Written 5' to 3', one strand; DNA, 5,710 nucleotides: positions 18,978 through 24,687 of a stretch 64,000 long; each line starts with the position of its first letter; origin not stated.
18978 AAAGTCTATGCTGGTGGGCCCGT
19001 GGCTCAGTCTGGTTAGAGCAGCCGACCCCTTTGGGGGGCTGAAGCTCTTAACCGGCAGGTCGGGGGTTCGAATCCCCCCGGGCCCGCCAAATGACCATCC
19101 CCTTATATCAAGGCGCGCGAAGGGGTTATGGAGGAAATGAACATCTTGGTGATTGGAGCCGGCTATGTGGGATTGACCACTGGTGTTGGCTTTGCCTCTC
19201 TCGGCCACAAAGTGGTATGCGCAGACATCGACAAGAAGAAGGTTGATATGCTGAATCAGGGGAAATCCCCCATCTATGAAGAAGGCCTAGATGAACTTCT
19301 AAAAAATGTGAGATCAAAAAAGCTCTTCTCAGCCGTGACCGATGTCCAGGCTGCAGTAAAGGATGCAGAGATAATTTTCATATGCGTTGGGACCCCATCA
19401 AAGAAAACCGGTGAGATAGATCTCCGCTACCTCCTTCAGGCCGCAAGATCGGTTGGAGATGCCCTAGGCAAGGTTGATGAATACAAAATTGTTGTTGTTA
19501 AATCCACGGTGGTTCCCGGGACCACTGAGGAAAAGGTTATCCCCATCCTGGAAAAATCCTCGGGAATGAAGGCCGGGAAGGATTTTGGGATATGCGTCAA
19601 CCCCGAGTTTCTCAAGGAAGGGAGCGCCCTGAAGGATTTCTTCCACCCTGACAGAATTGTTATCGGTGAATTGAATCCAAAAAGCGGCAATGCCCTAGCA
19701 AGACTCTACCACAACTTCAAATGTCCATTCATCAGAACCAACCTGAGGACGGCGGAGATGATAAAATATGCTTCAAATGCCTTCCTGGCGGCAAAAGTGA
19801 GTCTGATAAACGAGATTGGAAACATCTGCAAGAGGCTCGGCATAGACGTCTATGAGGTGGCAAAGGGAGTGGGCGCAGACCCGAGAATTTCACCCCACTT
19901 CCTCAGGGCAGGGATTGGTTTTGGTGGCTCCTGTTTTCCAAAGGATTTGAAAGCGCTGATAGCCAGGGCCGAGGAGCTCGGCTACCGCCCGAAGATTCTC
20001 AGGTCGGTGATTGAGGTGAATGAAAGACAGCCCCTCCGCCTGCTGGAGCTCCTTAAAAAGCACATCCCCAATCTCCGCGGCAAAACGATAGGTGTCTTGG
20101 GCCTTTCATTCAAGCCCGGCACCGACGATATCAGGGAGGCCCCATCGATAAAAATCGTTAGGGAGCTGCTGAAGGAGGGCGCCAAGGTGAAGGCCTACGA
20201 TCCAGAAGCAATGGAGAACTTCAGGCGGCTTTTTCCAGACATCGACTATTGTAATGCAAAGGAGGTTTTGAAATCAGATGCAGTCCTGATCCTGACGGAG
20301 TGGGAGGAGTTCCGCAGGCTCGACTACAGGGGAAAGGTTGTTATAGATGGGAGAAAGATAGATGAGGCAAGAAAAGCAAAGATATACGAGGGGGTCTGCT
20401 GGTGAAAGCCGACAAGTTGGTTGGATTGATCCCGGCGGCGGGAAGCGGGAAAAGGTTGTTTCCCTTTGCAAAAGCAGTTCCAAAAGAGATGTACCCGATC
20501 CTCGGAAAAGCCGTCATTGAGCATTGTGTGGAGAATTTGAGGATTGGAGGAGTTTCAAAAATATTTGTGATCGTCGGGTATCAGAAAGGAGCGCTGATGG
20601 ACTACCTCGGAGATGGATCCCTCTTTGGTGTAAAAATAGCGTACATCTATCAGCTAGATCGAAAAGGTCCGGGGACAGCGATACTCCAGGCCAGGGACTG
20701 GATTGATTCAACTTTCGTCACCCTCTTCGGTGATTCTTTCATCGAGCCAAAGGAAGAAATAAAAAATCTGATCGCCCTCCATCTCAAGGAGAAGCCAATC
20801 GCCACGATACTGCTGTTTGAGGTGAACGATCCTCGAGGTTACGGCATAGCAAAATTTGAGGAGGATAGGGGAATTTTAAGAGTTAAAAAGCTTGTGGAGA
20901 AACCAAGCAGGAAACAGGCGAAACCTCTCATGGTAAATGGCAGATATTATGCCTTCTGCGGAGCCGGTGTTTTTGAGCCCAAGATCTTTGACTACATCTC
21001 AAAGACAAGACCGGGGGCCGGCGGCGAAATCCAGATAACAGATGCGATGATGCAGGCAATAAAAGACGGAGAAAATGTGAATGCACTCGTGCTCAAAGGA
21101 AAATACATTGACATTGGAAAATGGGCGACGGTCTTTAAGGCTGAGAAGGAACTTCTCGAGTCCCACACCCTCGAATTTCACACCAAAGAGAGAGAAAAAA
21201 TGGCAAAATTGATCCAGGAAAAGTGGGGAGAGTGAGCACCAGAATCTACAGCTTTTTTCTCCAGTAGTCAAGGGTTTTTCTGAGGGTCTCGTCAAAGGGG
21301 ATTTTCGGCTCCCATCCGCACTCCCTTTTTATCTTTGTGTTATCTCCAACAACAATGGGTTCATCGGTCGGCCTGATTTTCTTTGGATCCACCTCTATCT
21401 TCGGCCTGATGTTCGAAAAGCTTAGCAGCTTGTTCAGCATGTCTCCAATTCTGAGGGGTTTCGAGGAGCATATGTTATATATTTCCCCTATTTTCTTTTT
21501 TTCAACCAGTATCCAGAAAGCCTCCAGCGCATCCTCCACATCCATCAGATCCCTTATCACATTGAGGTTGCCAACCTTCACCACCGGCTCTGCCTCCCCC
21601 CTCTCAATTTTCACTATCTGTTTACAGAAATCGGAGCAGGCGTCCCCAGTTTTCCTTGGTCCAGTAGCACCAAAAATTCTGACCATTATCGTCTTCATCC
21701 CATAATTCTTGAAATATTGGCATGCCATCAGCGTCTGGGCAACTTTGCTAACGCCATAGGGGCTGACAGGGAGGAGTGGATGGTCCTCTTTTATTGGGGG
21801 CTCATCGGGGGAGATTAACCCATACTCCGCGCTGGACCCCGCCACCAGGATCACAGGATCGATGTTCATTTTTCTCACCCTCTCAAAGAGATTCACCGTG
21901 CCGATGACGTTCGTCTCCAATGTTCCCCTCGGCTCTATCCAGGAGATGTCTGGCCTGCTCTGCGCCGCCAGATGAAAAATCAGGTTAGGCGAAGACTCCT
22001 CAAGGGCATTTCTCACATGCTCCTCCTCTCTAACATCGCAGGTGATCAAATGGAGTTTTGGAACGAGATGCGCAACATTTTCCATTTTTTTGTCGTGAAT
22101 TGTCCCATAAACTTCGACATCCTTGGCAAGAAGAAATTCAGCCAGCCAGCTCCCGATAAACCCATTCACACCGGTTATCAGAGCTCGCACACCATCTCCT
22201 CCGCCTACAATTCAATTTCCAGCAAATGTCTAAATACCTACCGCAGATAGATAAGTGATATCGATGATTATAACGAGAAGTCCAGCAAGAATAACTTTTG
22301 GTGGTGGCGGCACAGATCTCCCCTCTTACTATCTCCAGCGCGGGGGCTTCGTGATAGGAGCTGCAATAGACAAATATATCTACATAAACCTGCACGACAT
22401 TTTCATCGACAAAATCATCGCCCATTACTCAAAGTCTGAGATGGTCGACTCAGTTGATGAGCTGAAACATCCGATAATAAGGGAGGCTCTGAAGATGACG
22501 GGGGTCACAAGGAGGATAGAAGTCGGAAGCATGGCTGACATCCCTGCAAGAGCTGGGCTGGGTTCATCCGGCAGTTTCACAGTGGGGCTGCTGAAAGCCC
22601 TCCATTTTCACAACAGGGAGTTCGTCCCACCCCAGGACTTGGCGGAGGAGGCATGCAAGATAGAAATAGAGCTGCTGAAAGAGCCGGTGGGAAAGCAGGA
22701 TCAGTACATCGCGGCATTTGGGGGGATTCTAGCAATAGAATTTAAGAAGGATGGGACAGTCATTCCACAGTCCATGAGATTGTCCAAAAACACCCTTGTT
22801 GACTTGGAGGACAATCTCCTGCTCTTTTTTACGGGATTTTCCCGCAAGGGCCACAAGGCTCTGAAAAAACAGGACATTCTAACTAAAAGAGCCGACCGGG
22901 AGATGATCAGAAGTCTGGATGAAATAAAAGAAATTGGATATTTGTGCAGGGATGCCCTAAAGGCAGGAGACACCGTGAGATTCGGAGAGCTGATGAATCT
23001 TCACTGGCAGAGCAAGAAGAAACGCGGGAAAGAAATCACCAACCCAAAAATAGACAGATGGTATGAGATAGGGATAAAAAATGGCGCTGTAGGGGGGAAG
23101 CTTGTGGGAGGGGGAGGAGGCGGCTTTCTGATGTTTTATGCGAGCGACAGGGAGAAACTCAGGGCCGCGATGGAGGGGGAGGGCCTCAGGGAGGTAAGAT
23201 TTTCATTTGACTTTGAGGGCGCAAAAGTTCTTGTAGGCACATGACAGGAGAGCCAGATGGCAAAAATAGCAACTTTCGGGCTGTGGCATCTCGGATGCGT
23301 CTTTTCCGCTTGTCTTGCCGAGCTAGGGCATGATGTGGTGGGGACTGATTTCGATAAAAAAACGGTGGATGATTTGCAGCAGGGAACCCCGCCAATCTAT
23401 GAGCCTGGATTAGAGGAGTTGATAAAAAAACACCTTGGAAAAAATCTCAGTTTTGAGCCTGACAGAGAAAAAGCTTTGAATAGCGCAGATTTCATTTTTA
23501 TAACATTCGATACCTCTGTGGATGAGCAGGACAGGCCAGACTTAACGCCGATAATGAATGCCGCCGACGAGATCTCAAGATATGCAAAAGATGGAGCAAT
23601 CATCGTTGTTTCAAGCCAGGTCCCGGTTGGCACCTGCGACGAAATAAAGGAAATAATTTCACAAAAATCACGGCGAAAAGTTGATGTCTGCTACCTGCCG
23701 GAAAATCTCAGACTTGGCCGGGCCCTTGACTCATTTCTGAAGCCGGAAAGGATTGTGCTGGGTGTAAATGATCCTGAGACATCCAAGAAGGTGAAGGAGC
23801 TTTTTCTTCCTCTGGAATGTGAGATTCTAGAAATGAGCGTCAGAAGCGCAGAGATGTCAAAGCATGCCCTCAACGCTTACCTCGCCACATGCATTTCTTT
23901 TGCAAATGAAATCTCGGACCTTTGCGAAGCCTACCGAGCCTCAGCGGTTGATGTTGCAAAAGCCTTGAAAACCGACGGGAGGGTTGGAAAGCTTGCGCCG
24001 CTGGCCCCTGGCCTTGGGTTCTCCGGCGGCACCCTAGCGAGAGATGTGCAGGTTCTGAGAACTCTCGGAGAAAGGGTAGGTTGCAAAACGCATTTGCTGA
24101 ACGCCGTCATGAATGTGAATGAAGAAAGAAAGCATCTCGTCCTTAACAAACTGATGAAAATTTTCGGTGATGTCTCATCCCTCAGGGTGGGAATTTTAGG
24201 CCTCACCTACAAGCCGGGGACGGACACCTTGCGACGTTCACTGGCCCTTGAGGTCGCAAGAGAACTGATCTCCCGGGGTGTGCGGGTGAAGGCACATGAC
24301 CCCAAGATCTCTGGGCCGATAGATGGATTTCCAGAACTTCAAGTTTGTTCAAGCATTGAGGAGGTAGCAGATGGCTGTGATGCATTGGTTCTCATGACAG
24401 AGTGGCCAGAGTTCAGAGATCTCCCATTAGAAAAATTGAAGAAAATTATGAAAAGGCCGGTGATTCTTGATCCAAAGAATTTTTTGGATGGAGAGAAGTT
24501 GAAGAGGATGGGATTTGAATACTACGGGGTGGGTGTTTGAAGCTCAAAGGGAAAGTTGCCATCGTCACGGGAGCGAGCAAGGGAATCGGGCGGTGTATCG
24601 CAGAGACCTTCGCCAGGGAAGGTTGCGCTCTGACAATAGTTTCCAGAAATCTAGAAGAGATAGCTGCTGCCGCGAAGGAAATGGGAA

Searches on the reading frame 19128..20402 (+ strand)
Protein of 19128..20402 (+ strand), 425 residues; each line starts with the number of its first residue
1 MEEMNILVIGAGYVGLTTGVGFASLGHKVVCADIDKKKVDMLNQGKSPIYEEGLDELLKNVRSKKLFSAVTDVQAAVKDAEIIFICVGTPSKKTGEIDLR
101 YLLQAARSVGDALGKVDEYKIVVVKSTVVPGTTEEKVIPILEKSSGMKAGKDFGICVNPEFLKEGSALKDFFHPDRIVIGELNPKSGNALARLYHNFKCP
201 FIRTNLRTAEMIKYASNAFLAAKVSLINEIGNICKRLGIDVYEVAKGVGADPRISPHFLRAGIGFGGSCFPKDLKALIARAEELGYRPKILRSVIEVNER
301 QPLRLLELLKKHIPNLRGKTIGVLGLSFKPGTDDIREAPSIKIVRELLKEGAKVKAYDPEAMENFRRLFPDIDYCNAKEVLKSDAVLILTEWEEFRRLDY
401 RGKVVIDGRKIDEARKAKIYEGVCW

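Call 100: search_protein_families(library=pfam, proteins=[window:19128-20402:+], max_evalue=0.00001)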
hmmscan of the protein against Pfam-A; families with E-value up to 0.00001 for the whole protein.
window:19128-20402:+ (425 aa): 4 families
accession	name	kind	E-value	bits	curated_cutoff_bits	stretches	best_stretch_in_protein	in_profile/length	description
PF03721.20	UDPG_MGDP_dh_N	-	2.9e-66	223.1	27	1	4-192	1-186/187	UDP-glucose/GDP-mannose dehydrogenase family, NAD binding domain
PF00984.24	UDPG_MGDP_dh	-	2.4e-39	133.8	25.4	1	207-299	1-93/94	UDP-glucose/GDP-mannose dehydrogenase family, central domain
PF03720.21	UDPG_MGDP_dh_C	-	3e-28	98.7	30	1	322-411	1-100/103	UDP-glucose/GDP-mannose dehydrogenase family, UDP binding domain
PF03807.23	F420_oxidored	-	3.3e-06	28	21.6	0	6-88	2-68/94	NADP oxidoreductase coenzyme F420-dependent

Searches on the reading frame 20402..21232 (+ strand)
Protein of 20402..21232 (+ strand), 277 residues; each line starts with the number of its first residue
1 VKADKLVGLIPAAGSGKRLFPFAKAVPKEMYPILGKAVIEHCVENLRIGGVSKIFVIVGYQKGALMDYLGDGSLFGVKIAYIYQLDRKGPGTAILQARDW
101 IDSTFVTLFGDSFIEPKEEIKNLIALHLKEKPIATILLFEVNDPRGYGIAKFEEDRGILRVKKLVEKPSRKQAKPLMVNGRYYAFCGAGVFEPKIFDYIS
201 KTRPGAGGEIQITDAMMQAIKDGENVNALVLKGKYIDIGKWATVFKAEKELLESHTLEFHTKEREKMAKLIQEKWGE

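Call 100: search_protein_families(library=pfam, proteins=[window:20402-21232:+], max_evalue=0.00001)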
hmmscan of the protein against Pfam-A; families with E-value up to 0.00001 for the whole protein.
window:20402-21232:+ (277 aa): 2 families
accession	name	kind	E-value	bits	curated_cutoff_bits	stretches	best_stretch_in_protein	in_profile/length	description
PF00483.29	NTP_transferase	-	1.4e-39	136.6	21.2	1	8-253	2-244/245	Nucleotidyl transferase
PF12804.13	NTP_transf_3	-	1.6e-06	28.9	27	1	8-128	1-112/160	MobA-like NTP transferase domain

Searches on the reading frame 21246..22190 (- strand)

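Call 100: search_protein_families(library=pfam, proteins=[window:21246-22190:-], max_evalue=0.00001)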
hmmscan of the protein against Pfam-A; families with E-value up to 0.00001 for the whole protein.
window:21246-22190:- (314 aa): 5 families
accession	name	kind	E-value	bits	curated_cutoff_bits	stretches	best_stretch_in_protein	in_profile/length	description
PF16363.11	GDP_Man_Dehyd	-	8.4e-69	233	27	1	4-306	1-332/332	GDP-mannose 4,6 dehydratase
PF01370.27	Epimerase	-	1.4e-50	172.4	20.9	1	3-241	1-240/240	NAD dependent epimerase/dehydratase family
PF02719.21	Polysacc_synt_2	-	1.1e-14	54.7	20.2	1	4-117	2-127/293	Polysaccharide biosynthesis protein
PF04321.23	RmlD_sub_bind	-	7.2e-10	38.8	27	1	1-152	1-132/287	RmlD substrate binding domain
PF01073.25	3Beta_HSD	-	2.7e-09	36.9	22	1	4-122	1-118/280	3-beta hydroxysteroid dehydrogenase/isomerase family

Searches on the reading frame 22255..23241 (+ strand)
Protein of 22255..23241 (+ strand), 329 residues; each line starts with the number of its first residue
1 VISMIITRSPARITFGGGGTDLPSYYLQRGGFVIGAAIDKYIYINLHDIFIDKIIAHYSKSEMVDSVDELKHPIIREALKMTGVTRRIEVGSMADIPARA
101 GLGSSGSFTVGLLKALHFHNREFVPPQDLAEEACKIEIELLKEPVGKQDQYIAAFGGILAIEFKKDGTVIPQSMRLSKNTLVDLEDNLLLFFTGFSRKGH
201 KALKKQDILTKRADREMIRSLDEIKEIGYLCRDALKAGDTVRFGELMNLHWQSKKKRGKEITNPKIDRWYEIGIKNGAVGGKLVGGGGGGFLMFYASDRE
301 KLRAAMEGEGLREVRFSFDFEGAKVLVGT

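Call 100: search_protein_families(library=pfam, proteins=[window:22255-23241:+], max_evalue=0.00001)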
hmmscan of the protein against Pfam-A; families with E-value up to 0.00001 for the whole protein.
window:22255-23241:+ (329 aa): 2 families
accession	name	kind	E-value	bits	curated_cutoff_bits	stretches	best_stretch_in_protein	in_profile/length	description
PF00288.32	GHMP_kinases_N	-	3.6e-11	43.5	22.3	1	83-157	15-87/87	GHMP kinases N terminal domain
PF08544.19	GHMP_kinases_C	-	3.8e-10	40.4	21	1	233-306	3-79/85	GHMP kinases C terminal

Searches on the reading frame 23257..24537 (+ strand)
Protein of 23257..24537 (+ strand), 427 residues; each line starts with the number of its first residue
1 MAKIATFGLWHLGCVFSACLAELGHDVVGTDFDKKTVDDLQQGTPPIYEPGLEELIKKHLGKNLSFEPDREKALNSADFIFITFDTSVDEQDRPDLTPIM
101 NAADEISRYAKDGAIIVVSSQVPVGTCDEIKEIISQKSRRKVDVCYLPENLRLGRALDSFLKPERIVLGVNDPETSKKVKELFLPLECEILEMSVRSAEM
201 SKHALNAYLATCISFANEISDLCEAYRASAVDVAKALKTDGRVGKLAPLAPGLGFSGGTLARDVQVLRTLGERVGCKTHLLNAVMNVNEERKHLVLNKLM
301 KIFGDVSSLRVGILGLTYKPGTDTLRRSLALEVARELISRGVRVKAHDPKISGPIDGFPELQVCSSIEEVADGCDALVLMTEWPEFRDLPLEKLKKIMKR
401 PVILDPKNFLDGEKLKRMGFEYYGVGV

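Call 100: search_protein_families(library=pfam, proteins=[window:23257-24537:+], max_evalue=0.00001)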
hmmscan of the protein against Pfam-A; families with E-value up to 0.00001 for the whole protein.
window:23257-24537:+ (427 aa): 3 families
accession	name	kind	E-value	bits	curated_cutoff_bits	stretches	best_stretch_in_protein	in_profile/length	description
PF03721.20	UDPG_MGDP_dh_N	-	1.1e-46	159.2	27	1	3-182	2-187/187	UDP-glucose/GDP-mannose dehydrogenase family, NAD binding domain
PF03720.21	UDPG_MGDP_dh_C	-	5.6e-31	107.4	30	1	312-411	1-102/103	UDP-glucose/GDP-mannose dehydrogenase family, UDP binding domain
PF00984.24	UDPG_MGDP_dh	-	1.3e-22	80.2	25.4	1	196-289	1-93/94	UDP-glucose/GDP-mannose dehydrogenase family, central domain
